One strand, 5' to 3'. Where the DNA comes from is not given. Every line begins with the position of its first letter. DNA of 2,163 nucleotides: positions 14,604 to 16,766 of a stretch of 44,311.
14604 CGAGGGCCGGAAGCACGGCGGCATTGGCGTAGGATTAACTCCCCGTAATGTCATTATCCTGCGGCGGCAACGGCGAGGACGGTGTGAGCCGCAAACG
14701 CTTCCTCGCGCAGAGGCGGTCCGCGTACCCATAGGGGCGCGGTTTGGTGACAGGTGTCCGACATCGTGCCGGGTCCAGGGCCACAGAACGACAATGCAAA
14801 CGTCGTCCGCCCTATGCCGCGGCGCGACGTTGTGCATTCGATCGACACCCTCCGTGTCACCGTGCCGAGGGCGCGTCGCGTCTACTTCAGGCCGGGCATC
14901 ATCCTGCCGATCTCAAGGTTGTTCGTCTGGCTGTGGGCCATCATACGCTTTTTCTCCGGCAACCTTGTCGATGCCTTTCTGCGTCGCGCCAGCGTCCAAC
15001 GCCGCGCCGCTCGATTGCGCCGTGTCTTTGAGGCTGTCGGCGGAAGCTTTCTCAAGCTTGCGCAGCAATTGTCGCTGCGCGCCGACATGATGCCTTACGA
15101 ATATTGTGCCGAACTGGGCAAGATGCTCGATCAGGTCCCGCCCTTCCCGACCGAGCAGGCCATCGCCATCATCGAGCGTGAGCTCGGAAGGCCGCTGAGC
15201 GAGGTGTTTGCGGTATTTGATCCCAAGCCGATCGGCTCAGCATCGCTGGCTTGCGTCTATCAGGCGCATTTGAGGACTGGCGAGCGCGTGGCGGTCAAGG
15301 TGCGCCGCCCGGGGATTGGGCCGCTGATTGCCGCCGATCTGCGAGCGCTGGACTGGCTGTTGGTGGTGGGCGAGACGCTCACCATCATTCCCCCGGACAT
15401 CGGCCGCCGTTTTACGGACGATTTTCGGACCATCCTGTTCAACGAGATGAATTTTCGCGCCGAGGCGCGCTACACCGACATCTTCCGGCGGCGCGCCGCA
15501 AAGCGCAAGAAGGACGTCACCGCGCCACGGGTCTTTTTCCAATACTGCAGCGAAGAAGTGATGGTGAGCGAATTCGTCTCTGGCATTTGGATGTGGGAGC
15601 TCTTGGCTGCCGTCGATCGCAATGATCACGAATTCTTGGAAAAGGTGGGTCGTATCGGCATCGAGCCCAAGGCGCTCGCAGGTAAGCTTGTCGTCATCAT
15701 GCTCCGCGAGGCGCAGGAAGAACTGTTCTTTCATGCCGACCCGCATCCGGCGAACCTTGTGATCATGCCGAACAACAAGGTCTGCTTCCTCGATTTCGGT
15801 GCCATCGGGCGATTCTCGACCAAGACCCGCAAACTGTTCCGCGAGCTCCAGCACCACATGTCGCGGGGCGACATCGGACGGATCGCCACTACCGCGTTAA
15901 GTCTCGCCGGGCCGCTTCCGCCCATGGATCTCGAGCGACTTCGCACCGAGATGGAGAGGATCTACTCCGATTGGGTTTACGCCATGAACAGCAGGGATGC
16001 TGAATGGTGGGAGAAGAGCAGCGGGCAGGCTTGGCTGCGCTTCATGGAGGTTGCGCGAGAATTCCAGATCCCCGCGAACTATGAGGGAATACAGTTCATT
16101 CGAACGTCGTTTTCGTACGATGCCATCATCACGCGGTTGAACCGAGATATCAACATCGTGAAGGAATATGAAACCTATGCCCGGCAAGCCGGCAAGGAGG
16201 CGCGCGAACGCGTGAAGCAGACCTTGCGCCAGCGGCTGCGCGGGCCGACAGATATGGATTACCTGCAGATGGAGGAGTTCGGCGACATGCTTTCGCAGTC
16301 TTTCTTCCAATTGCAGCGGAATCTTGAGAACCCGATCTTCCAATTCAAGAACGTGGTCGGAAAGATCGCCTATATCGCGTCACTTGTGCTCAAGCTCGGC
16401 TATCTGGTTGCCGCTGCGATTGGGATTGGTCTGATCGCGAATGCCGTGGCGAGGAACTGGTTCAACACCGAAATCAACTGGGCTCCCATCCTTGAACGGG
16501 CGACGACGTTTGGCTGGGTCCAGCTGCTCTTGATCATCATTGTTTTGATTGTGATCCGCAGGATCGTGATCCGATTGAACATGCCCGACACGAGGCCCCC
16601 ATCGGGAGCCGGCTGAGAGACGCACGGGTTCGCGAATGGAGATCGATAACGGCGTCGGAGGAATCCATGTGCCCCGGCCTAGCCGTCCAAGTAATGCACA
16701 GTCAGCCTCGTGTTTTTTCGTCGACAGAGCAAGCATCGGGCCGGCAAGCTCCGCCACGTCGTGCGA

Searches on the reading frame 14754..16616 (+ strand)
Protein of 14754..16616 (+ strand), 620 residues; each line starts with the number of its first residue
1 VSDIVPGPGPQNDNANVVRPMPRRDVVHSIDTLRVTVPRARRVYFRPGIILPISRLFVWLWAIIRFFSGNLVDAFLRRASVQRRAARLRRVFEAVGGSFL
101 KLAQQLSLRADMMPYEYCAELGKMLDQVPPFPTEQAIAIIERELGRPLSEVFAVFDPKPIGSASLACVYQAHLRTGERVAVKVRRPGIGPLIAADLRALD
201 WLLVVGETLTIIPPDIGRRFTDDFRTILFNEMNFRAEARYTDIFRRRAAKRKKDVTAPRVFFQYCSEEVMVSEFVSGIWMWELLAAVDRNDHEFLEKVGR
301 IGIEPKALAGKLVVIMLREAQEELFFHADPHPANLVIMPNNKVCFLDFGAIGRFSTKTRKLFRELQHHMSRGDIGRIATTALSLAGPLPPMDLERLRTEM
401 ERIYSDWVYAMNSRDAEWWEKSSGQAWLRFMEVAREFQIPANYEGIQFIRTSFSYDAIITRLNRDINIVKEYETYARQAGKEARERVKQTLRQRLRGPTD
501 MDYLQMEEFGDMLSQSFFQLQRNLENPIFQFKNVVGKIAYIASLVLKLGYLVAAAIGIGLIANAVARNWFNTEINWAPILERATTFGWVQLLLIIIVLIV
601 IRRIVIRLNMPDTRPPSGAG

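Call 12: search_protein_families(library=pfam, proteins=[window:14754-16616:+], max_evalue=0.00001)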
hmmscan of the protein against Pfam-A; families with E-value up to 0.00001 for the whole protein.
window:14754-16616:+ (620 aa): 1 family
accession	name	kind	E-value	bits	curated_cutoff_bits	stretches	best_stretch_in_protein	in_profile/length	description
PF03109.22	ABC1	-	1.4e-57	195.1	22.9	1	123-378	1-241/244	ABC1 atypical kinase-like domain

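Call 46: search_protein_families(library=ncbifam, proteins=[window:14754-16616:+], max_evalue=0.001)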
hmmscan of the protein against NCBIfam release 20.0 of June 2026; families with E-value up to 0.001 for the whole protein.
window:14754-16616:+ (620 aa): 3 families
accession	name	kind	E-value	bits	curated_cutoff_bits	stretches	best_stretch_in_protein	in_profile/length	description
TIGR01982.1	UbiB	equivalog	1.5e-71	241.3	487.55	1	63-479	27-425/436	2-polyprenylphenol 6-hydroxylase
NF003404.0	PRK04750.1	equivalog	1.3e-50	172.5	667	1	76-380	43-340/529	ubiquinone biosynthesis regulatory protein kinase UbiB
NF050082.1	ATPase_MABP1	exception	5.9e-21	74.7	800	1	82-352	47-303/435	macrolide-binding ATPase MABP-1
